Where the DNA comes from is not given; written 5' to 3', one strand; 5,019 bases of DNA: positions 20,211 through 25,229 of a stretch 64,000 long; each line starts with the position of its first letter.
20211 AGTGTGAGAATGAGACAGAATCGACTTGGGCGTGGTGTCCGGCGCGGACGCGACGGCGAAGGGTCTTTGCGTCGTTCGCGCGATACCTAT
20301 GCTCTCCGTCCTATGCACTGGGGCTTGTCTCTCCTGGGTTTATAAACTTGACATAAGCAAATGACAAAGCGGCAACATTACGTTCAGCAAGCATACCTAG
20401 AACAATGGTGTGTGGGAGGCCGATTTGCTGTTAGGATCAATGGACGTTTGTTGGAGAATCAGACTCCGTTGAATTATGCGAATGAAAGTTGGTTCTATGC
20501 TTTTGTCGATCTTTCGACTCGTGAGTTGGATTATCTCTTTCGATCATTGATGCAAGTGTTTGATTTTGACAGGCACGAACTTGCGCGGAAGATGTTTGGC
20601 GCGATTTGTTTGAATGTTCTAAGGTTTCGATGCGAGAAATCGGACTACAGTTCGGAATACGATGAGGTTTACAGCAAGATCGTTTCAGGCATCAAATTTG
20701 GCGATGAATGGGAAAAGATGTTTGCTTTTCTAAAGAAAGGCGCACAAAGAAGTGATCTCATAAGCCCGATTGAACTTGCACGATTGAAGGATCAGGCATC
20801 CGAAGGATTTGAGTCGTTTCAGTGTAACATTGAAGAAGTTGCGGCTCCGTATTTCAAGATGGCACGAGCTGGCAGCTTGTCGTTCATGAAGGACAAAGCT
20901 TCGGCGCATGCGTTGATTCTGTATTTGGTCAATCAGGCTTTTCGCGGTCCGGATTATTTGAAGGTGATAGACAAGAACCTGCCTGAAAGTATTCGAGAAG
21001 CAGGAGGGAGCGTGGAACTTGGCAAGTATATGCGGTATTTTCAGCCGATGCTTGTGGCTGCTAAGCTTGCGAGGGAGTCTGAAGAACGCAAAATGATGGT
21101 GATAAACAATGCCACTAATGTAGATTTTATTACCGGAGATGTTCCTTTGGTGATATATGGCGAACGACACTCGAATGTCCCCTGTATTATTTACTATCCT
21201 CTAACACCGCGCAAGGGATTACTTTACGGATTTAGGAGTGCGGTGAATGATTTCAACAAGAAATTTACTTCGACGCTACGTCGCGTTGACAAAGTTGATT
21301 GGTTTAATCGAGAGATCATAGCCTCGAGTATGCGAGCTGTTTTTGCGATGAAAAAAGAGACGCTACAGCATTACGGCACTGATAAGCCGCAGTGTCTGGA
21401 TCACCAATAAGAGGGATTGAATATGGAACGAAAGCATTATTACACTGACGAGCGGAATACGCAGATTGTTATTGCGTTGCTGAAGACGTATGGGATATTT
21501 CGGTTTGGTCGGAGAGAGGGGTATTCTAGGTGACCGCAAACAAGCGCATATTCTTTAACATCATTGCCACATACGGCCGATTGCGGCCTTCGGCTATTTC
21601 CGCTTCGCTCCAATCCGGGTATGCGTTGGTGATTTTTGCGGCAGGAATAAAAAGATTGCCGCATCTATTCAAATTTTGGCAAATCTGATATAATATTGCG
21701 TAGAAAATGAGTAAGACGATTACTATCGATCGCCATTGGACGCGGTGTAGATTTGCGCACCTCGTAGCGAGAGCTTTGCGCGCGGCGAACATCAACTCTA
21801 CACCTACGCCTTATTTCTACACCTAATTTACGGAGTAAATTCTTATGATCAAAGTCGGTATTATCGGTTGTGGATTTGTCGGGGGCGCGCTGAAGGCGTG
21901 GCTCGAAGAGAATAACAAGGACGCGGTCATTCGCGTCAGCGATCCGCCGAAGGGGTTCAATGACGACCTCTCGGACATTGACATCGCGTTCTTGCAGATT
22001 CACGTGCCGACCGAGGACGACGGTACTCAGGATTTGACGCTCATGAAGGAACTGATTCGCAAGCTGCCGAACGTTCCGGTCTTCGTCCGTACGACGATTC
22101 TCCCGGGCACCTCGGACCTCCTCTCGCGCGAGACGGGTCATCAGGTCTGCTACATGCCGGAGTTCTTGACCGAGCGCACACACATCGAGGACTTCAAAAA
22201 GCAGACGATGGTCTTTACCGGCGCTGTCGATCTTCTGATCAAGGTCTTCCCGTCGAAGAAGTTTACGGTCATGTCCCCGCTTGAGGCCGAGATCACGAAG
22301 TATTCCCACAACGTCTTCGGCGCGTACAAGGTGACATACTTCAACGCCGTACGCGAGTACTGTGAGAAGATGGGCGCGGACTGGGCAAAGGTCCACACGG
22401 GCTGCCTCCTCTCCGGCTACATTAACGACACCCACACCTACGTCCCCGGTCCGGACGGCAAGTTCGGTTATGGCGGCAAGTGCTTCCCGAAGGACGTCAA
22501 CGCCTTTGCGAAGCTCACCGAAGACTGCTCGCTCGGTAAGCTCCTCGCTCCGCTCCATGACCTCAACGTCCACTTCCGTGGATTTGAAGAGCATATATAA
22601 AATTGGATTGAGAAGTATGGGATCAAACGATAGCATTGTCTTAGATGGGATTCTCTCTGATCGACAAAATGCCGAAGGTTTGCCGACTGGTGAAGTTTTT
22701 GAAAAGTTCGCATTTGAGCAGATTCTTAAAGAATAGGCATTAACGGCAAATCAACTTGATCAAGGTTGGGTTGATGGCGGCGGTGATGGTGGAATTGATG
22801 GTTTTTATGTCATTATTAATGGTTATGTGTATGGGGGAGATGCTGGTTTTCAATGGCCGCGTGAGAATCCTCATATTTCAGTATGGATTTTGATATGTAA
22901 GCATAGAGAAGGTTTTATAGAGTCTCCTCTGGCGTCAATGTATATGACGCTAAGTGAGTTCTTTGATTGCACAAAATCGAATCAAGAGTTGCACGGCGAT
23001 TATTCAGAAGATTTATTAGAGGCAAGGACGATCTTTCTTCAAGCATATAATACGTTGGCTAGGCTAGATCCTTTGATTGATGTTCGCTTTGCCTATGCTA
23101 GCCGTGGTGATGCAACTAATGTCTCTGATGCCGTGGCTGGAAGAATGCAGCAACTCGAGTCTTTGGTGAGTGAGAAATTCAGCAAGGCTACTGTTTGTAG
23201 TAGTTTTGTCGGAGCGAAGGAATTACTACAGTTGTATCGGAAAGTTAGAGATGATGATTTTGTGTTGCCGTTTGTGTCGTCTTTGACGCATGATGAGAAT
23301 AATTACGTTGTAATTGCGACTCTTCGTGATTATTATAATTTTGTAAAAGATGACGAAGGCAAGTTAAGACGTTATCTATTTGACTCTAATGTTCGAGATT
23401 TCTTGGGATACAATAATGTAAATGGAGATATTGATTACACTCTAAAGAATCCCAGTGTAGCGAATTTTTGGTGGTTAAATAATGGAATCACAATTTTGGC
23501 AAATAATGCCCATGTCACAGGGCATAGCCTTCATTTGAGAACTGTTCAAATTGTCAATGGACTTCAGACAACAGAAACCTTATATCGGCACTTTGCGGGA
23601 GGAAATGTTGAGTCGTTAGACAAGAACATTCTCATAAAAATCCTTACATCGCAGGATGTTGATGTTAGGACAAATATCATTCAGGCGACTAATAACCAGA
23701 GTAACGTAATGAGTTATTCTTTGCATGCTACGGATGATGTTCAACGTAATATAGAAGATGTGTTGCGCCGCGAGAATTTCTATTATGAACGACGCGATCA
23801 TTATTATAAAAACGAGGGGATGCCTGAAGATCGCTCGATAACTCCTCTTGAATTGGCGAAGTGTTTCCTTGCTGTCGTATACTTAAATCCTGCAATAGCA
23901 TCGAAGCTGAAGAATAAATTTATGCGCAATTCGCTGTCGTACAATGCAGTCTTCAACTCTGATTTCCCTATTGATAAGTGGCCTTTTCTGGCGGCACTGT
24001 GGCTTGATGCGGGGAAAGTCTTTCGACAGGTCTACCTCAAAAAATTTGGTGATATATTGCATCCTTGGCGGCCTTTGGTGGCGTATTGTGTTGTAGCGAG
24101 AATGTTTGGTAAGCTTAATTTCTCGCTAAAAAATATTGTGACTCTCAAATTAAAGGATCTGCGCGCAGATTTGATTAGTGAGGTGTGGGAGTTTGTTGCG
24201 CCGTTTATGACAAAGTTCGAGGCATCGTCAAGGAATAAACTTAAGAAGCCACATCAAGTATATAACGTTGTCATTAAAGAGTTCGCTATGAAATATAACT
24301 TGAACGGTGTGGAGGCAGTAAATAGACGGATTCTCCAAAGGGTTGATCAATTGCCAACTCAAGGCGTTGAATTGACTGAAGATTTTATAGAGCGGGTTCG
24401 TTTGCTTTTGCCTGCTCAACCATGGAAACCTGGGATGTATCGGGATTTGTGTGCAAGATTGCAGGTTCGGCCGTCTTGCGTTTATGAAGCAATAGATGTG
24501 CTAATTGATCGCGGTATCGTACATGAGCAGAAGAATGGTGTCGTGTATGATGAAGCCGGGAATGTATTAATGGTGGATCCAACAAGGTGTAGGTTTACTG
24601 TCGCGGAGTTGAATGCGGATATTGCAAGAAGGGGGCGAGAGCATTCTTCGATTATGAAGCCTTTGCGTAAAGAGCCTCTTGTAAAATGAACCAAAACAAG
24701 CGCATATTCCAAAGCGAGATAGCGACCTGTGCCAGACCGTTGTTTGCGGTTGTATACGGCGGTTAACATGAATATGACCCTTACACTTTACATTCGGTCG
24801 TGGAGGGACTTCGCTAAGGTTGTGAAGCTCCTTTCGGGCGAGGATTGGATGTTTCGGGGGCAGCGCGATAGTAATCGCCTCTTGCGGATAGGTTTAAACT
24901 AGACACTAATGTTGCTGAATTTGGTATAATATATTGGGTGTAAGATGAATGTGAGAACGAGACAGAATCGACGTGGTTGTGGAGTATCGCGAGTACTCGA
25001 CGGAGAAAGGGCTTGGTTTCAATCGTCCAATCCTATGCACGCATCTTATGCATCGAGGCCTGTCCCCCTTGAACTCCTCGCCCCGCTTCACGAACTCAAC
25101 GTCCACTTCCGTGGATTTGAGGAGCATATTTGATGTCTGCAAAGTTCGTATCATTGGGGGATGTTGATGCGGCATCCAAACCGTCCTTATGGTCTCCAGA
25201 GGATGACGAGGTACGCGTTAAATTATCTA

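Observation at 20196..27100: Conserved non-coding leader element downstream of the promoter (three occurrences)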

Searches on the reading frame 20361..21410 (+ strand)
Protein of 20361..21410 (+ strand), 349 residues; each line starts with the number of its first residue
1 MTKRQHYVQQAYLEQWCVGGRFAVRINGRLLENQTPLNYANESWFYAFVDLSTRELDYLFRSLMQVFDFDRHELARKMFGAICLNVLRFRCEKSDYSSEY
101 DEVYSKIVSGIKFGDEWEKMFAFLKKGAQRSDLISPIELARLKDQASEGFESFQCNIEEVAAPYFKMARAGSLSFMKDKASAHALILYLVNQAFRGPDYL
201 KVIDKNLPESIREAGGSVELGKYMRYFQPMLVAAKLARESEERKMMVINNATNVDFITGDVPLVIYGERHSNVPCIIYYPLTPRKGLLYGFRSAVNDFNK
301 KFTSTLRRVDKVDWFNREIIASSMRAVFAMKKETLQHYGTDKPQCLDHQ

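Call 15: search_protein_families(library=pfam, proteins=[window:20361-21410:+], max_evalue=0.01)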
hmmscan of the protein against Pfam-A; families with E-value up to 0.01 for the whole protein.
window:20361-21410:+ (349 aa): 1 family
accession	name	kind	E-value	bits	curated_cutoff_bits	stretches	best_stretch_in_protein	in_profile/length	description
PF14022.11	DUF4238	-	6.2e-12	46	27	1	4-332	1-280/281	Protein of unknown function (DUF4238)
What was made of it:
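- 20361..21410 (+): DUF4238 gene driven by copy A. Pfam PF14022, E 6e-12 (call 15).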

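Call 17: find_encoding_contigs(protein=window:20361-21410:+, flank=3000, max_places=6)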
Protein window:20361-21410:+ (349 aa): 2 contigs read that carry it; 2 places shown.
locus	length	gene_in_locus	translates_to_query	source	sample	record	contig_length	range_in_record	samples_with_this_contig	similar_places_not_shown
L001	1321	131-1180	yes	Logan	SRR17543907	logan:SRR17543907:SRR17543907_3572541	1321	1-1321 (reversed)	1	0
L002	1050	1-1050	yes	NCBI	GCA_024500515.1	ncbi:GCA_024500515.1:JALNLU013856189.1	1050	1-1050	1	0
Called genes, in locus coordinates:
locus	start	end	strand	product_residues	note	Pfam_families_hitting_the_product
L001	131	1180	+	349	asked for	PF14022:DUF4238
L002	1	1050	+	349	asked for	PF14022:DUF4238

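Call 28: search_protein_families(library=padloc, proteins=[window:20361-21410:+], max_evalue=0.01)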
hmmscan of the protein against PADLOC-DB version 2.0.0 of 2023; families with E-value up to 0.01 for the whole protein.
window:20361-21410:+ (349 aa): 0 families

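Call 35: find_homologous_proteins(query=window:20361-21410:+, max_evalue=1e-10)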
Query window:20361-21410:+ (349 aa): 14 proteins with E <= 1e-10 among 1329 candidates.
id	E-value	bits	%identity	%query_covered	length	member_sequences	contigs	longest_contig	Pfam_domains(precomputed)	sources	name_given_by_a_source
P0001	2.7e-231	785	98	100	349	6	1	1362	PF14022.12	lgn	-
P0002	2.4e-202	690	85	100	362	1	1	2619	PF14022.12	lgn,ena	-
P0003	2.2e-182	624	78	100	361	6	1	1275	PF14022.12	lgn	-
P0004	6.4e-181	619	76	100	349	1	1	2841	PF14022.12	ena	-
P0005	3.2e-180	617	76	100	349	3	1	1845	PF14022.12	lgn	-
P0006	8.8e-173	592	74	100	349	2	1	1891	PF14022.12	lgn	-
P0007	1.3e-144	500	67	93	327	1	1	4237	PF14022.12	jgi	-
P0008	4.6e-76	274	42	97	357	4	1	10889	PF14022.12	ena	-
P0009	1.1e-71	260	39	97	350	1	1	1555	PF14022.12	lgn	-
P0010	4.7e-71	258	41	96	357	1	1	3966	PF14022.12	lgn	-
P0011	6.0e-70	254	41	93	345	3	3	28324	PF14022.12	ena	-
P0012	1.6e-67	246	39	96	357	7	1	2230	PF14022.12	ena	-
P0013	2.9e-66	242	39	97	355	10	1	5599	PF14022.12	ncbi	-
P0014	2.6e-56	209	38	83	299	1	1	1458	PF14022.12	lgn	-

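Call 36: find_encoding_contigs(protein=P0002, flank=3000, max_places=4)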
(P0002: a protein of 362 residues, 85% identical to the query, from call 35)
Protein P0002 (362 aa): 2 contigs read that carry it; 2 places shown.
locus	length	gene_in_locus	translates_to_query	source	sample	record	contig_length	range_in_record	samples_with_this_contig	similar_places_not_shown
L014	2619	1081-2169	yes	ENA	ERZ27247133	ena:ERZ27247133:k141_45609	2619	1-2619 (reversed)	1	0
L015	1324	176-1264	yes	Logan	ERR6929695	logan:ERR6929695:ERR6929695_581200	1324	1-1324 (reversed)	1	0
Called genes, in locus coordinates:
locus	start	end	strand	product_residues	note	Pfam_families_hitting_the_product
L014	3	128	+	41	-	?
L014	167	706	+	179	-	-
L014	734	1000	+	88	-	-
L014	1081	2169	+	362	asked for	PF14022:DUF4238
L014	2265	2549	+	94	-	-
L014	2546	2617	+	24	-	?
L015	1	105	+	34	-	?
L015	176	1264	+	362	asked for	PF14022:DUF4238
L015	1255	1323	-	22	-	?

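Call 37: find_encoding_contigs(protein=P0004, flank=3000, max_places=4)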
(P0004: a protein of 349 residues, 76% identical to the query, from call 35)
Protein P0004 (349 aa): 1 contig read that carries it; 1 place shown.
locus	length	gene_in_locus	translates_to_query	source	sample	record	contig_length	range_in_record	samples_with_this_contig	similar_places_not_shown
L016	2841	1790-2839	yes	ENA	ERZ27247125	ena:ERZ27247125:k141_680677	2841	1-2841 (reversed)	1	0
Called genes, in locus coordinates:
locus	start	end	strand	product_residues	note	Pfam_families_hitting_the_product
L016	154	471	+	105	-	PF00753:Lactamase_B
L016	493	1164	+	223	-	-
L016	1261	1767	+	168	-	-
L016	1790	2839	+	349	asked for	PF14022:DUF4238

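Call 38: find_encoding_contigs(protein=P0007, flank=4000, max_places=4)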
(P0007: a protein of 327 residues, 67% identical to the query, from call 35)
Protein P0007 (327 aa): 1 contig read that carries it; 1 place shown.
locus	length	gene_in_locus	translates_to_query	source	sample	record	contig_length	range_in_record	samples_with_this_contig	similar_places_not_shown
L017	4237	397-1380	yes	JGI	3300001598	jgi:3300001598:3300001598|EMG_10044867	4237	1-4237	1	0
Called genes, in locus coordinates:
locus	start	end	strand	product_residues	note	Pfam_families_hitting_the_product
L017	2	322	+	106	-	?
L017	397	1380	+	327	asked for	PF14022:DUF4238 (weak)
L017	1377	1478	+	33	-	-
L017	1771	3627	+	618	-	PF07693:KAP_NTPase, PF13401:AAA_22 (weak)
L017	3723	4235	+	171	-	?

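Call 55: find_encoding_contigs(protein=P0005, flank=2000, max_places=4)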
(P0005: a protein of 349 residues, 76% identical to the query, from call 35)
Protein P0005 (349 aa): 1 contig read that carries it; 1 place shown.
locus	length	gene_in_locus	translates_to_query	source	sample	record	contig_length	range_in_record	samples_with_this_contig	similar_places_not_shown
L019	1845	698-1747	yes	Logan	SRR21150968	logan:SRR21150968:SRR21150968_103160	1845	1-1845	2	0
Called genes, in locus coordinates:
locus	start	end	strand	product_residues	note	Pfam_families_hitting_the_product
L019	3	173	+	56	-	?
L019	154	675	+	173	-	-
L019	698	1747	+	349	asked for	PF14022:DUF4238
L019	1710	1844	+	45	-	?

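Call 56: find_encoding_contigs(protein=P0006, flank=2000, max_places=4)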
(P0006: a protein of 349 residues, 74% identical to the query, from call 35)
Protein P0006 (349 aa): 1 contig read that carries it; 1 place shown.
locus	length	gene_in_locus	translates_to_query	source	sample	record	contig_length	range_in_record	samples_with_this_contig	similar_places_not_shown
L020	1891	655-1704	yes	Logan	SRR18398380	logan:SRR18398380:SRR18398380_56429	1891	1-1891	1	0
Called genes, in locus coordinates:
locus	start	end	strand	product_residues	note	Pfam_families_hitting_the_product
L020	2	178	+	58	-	?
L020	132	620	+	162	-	-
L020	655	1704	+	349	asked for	PF14022:DUF4238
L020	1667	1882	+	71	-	-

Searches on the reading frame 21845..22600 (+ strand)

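Call 15: search_protein_families(library=pfam, proteins=[window:21845-22600:+], max_evalue=0.01)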
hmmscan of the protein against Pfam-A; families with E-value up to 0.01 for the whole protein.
window:21845-22600:+ (251 aa): 2 families
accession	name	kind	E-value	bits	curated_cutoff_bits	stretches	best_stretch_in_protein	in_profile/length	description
PF00984.24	UDPG_MGDP_dh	-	1.6e-16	60.6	25.4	1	147-228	2-78/94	UDP-glucose/GDP-mannose dehydrogenase family, central domain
PF03721.20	UDPG_MGDP_dh_N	-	2.5e-07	30.9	27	1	40-127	72-175/187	UDP-glucose/GDP-mannose dehydrogenase family, NAD binding domain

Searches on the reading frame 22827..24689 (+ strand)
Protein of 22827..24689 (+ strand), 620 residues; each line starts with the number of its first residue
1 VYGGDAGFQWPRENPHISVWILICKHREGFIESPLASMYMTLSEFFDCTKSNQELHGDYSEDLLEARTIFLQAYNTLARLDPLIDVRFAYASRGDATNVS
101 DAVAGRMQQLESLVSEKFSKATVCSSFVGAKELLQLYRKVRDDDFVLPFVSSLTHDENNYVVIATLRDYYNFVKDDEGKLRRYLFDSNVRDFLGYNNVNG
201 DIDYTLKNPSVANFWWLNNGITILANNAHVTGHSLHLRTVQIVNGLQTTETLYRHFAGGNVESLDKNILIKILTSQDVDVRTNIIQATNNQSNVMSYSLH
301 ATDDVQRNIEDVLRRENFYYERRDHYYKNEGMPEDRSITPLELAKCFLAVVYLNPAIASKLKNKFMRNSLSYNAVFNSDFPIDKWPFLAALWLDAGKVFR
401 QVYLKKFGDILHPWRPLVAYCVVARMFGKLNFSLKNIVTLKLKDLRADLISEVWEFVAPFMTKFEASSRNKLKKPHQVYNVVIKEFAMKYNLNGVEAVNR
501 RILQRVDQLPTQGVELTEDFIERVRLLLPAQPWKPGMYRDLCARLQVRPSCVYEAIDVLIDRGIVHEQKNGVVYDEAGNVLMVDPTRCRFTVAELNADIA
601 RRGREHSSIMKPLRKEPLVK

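Call 15: search_protein_families(library=pfam, proteins=[window:22827-24689:+], max_evalue=0.01)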
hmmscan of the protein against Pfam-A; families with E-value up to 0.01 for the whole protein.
window:22827-24689:+ (620 aa): 1 family
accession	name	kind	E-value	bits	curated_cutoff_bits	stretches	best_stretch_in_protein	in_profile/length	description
PF10592.14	AIPR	-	3.7e-37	129.1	25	1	185-369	1-216/308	AIPR protein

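Call 23: find_encoding_contigs(protein=window:22827-24689:+, flank=6000, max_places=8)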
Protein window:22827-24689:+ (620 aa): 1 contig read that carries it; 1 place shown.
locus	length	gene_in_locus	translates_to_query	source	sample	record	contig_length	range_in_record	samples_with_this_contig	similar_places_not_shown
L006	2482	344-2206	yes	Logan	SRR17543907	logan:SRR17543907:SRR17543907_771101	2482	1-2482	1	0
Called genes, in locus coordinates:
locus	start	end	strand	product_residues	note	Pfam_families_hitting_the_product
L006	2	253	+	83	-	?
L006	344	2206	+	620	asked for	PF10592:AIPR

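Call 28: search_protein_families(library=padloc, proteins=[window:22827-24689:+], max_evalue=0.01)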
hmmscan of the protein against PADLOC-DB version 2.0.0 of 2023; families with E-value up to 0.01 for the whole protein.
window:22827-24689:+ (620 aa): 1 family
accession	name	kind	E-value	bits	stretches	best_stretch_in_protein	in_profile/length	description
PDLC02357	AbiU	-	1e-118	395.8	1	12-485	79-533/537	AbiU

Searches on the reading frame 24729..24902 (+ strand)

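Call 27: search_protein_families(library=pfam, proteins=[window:24729-24902:+], max_evalue=0.01)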
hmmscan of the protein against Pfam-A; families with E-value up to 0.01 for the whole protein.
window:24729-24902:+ (57 aa): 0 families

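Call 28: search_protein_families(library=padloc, proteins=[window:24729-24902:+], max_evalue=0.01)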
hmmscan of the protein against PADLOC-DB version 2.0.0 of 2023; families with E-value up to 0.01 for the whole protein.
window:24729-24902:+ (57 aa): 2 families
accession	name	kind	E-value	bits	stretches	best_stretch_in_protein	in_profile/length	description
PDLC04938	PDC-S15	-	2.6e-05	21.8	1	10-51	34-76/276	-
PDLC04937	PDC-S15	-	0.0003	18.5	1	16-52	11-49/254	-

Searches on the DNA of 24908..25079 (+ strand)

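Call 54: search_dna_similar(query=window:24908-25075:+, collection=phages, mode=distant, max_evalue=0.01)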
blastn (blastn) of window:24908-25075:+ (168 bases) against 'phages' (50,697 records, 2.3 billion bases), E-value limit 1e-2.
No match.

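Call 93: search_rna_families(sources=[L025, L024, L026, L021], threshold=evalue, max_evalue=1)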
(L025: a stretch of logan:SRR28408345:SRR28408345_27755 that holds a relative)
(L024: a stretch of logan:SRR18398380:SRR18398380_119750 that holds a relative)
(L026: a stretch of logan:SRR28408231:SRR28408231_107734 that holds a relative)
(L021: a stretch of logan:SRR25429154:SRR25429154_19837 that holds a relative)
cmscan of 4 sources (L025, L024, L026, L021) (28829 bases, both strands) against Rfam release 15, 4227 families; matches with E-value up to 1: 0.
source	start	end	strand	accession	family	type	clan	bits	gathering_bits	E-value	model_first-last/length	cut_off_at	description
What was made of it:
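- On Any Rfam family (riboswitches, leaders, sRNAs): Nothing appears at E<=1 in L021, L024, L025 or L026 (call 93).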
